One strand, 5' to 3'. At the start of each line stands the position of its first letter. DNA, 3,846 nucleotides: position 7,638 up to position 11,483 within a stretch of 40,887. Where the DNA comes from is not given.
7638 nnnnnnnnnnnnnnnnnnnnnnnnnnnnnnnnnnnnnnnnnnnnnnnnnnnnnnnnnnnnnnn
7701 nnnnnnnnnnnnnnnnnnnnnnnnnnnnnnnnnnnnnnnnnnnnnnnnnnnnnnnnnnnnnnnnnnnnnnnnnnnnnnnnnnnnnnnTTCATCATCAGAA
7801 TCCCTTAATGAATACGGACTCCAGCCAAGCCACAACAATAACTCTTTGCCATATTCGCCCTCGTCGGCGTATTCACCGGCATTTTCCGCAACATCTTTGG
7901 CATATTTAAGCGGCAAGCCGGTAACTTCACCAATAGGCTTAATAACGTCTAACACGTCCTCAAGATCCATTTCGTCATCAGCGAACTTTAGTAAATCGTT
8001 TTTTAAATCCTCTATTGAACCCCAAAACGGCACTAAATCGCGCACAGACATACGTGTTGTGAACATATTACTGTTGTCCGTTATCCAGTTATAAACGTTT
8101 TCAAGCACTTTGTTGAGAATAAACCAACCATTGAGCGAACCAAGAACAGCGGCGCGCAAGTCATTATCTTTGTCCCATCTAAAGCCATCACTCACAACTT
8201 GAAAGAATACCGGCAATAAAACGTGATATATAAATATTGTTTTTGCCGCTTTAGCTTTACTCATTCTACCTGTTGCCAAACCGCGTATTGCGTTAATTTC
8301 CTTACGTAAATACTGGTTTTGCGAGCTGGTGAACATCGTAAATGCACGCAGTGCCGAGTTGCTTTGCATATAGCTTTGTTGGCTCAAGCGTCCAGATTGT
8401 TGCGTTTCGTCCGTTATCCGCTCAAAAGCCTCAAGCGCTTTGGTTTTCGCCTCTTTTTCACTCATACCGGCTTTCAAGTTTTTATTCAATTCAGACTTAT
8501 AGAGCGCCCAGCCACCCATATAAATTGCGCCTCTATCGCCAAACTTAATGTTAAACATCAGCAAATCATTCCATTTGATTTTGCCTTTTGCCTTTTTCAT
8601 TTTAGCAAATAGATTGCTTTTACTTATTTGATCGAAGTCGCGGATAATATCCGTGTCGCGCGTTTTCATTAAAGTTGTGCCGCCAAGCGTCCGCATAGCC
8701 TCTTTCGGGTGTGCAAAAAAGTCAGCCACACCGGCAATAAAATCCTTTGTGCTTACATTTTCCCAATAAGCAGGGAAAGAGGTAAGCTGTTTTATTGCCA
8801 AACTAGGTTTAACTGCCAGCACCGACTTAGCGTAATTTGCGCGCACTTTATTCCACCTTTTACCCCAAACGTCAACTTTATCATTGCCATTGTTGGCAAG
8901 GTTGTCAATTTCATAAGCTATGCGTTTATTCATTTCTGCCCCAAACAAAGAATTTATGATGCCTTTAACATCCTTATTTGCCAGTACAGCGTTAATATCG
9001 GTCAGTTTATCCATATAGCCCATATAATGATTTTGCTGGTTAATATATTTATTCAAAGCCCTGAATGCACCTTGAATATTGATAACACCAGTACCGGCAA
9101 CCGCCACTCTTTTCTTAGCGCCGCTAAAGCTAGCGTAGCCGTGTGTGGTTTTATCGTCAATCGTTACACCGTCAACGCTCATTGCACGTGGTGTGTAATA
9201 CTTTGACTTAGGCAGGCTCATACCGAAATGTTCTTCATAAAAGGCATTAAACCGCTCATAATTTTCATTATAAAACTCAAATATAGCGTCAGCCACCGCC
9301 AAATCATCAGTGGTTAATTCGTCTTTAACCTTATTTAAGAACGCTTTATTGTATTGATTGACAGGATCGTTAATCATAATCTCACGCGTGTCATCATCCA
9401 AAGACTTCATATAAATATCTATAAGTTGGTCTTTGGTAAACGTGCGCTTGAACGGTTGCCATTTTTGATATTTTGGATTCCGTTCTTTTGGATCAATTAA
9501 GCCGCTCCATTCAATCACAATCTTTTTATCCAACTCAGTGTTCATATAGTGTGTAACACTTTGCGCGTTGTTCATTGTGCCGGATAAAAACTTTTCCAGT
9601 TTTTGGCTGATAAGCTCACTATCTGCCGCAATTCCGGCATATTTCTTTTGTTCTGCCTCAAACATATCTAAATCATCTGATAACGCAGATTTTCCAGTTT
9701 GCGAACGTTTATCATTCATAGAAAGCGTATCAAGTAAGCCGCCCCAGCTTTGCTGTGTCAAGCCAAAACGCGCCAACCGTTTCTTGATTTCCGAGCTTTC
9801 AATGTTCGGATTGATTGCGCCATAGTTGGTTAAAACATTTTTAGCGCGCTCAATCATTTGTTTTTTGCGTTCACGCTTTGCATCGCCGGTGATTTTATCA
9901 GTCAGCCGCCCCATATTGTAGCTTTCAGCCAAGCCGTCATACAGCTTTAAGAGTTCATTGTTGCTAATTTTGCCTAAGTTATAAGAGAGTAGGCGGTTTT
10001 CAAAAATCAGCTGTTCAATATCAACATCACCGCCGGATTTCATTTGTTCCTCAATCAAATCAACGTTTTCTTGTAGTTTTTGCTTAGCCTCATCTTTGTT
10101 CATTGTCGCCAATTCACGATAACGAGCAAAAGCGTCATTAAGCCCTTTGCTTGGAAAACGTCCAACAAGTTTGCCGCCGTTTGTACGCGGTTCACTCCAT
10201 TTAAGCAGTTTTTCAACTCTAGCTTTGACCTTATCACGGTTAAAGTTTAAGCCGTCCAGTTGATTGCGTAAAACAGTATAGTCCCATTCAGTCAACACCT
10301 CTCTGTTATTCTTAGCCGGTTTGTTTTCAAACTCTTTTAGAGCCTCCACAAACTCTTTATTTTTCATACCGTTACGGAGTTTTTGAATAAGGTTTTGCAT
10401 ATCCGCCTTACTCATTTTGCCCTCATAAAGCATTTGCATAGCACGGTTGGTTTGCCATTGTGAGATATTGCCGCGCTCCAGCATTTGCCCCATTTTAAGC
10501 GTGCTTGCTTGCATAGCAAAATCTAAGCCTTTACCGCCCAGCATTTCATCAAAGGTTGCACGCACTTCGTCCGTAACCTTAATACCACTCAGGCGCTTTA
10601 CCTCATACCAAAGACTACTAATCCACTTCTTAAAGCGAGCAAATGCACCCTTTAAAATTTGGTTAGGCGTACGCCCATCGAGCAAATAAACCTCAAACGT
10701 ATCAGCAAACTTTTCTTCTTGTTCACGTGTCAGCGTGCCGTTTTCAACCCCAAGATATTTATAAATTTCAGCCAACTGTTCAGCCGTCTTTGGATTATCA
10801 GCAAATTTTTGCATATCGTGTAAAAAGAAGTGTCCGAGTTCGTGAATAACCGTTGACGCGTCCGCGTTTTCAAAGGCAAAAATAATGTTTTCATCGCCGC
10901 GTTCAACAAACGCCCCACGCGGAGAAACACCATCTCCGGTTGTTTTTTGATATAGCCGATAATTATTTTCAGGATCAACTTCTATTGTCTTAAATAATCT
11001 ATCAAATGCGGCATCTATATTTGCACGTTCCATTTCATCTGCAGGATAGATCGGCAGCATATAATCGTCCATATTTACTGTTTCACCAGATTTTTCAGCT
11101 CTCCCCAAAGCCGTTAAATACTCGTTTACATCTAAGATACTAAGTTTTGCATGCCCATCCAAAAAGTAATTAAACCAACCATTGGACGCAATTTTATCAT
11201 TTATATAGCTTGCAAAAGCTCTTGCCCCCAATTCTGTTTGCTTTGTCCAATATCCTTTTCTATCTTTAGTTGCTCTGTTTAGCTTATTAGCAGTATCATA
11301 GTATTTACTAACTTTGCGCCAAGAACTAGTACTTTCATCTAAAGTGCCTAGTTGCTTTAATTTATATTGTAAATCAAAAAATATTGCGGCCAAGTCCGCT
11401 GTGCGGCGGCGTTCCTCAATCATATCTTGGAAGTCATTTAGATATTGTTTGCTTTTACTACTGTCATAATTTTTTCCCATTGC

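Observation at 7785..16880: A 9.1-kb single ORF (3031 aa, 22% of the phage genome): a giant polyvalent virion protein with ART-like and two zincin motifs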

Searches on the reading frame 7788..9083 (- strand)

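Call 21: search_protein_families(library=pfam, proteins=[window:7788-9083:-], max_evalue=5)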
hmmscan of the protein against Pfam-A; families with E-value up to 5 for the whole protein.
window:7788-9083:- (432 aa): 1 family
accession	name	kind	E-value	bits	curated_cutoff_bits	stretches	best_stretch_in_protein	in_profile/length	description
PF00542.24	Ribosomal_L12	-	0.007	17.1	25.9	1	378-407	13-42/67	Ribosomal protein L7/L12 C-terminal domain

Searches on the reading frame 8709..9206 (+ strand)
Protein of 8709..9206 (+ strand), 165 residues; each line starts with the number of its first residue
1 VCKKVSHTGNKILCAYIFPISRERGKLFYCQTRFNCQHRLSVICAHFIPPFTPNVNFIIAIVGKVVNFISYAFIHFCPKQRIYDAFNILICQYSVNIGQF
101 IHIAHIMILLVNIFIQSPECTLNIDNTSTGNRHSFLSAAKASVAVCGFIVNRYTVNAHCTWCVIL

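Call 102: search_protein_families(library=phrogs, proteins=[window:8709-9206:+], max_evalue=0.01)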
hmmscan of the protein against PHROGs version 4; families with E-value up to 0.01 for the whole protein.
window:8709-9206:+ (165 aa): 0 families

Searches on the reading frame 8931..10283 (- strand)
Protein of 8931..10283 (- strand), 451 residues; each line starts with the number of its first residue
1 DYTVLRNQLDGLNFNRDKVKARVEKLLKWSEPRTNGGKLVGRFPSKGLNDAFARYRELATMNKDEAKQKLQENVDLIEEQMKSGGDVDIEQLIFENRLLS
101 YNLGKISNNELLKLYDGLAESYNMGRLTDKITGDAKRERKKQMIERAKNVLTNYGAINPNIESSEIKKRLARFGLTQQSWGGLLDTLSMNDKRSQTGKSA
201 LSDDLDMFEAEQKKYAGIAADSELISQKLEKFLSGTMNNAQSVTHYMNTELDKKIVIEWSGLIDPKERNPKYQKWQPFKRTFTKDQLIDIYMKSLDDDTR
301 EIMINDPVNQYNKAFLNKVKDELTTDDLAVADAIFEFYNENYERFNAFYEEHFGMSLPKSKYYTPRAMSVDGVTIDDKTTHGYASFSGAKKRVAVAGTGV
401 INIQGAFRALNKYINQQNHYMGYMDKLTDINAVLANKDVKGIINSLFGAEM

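Call 21: search_protein_families(library=pfam, proteins=[window:8931-10283:-], max_evalue=5)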
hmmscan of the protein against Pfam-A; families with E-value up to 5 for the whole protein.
window:8931-10283:- (451 aa): 6 families
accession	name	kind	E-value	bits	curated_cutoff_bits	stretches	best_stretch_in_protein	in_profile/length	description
PF17804.6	TSP_NTD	-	0.0027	18.4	26.4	1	285-353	21-87/188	Tail specific protease N-terminal domain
PF12833.13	HTH_18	-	0.013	16.2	33.6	1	312-356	29-73/80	Helix-turn-helix domain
PF05281.16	Secretogranin_V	-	0.056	13.5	25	1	194-271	139-215/232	Neuroendocrine protein 7B2 precursor (Secretogranin V)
PF11574.13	Rpf1_C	-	0.14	13.4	21.2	1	314-352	44-82/88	Resuscitation-promoting factor Rpf1, C-terminal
PF17514.7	DUF5442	-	0.14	12.8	27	1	251-322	21-90/107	Family of unknown function (DUF5442)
PF00903.31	Glyoxalase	-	0.17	12.8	20.6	1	338-397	8-55/121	Glyoxalase/Bleomycin resistance protein/Dioxygenase superfamily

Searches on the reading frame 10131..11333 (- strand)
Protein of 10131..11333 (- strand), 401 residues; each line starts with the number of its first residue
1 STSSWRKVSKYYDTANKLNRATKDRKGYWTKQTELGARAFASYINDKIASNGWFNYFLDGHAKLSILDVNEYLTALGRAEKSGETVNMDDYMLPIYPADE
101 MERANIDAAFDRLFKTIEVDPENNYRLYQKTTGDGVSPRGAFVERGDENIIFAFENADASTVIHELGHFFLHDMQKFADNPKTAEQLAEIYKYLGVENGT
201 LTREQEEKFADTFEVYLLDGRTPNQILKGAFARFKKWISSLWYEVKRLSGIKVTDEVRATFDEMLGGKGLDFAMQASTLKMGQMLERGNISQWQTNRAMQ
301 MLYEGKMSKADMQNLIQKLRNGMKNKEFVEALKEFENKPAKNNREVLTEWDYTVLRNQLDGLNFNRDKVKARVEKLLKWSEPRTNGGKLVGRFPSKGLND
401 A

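Call 21: search_protein_families(library=pfam, proteins=[window:10131-11333:-], max_evalue=5)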
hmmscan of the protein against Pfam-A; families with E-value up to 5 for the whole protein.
window:10131-11333:- (401 aa): 3 families
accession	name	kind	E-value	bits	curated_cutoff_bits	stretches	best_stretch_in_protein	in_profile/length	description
PF18796.6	LPD1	-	9.2e-14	51.7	27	1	23-118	4-75/78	Large polyvalent protein-associated domain 1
PF06114.19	Peptidase_M78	-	0.056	13.7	22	1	158-185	42-72/123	IrrE N-terminal-like domain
PF07737.17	ATLF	-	0.067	13.3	27.4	1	159-227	111-180/193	Anthrax toxin lethal factor, N- and C-terminal domain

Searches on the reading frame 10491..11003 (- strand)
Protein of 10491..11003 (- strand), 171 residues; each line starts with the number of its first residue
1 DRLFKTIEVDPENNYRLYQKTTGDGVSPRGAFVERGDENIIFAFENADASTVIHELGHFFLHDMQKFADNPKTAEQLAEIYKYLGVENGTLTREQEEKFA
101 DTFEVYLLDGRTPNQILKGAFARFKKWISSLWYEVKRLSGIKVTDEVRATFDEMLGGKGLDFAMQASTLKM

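Call 76: search_solved_structures(query=A3, max_evalue=10, show_alignments=3)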
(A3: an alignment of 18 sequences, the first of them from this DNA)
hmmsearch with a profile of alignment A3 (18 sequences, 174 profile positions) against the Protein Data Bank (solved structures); distinct sequences matched with E-value up to 10: 9.
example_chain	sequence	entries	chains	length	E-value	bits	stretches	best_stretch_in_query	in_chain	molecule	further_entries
2etd_A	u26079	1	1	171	0.064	16.1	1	47-169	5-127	lemA protein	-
8brt_A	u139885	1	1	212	0.071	15.9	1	87-124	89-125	Penicillin G acylase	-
6nvx_A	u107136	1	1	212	0.072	15.9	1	87-124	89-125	penicillin G acylase, alpha-subunit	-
8brq_A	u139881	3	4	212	0.072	15.9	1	87-124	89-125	Penicillin G acylase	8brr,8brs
7zbh_A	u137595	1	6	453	0.09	15.6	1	8-59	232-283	ATP-dependent zinc metalloprotease FtsH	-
9i38_A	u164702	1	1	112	0.19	14.6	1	84-149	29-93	m4D2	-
5iww_D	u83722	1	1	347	0.75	12.6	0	131-159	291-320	PLS9-PPR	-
2cqe_A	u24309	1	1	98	1.4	11.7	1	142-165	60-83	KIAA1064 protein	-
6mdw_A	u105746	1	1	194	1.6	11.5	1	32-85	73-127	SprT-like domain-containing protein Spartan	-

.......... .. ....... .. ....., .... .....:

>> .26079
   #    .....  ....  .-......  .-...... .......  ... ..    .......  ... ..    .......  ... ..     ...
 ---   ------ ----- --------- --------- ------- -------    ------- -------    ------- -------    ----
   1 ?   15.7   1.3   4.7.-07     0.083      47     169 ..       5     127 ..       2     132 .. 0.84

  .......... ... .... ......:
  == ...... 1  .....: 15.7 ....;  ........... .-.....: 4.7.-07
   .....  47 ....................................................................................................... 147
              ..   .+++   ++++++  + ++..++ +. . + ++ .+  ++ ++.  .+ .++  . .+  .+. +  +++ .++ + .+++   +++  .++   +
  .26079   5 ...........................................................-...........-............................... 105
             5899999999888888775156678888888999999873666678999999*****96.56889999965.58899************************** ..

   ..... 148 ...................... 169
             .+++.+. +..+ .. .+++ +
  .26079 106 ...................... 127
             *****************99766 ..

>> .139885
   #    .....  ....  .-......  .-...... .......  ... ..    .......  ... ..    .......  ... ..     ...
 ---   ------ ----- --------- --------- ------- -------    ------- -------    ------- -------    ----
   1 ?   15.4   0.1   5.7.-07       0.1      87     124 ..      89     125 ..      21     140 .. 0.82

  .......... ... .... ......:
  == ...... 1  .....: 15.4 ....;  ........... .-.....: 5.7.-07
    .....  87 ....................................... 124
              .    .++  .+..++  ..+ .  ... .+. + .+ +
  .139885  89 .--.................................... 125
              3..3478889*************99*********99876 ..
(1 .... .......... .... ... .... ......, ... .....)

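Call 77: search_protein_families(library=pfam, alignment_id=A3, max_evalue=1)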
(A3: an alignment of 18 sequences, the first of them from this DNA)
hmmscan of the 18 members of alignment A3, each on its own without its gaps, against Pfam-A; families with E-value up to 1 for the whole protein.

A. member 1, seq(171 aa): 3 families
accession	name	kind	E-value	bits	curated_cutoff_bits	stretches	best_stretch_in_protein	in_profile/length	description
PF07737.17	ATLF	-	0.0092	16.1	27.4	1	48-118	110-181/193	Anthrax toxin lethal factor, N- and C-terminal domain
PF06114.19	Peptidase_M78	-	0.022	15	22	1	48-76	42-73/123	IrrE N-terminal-like domain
PF18663.7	Pallilysin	-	0.11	13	25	0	115-136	6-27/118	Pallilysin beta barrel domain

B. families by the number of members that match (of 18 scanned): 20 families
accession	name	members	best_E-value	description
PF06114.19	Peptidase_M78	5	0.02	IrrE N-terminal-like domain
PF07737.17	ATLF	4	0.0053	Anthrax toxin lethal factor, N- and C-terminal domain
PF14247.12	DUF4344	2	0.0092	Putative metallopeptidase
PF01432.26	Peptidase_M3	1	0.0013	Peptidase family M3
PF11488.14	Lge1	1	0.013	Transcriptional regulatory protein LGE1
PF07067.16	DUF1340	1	0.013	Protein of unknown function (DUF1340)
PF24391.1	HD-CE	1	0.04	HD-CE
PF02671.26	PAH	1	0.054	Paired amphipathic helix repeat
PF10462.15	Peptidase_M66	1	0.094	Peptidase M66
PF18663.7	Pallilysin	1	0.11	Pallilysin beta barrel domain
PF04286.17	DUF445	1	0.12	Protein of unknown function (DUF445)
PF12699.13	phiKZ_IP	1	0.14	phiKZ-like phage internal head proteins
PF19310.4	TOP_N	1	0.15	Neurolysin/Thimet oligopeptidase, N-terminal domain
PF07793.16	DUF1631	1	0.15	Protein of unknown function (DUF1631)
PF03936.21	Terpene_synth_C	1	0.18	Terpene synthase family, metal binding domain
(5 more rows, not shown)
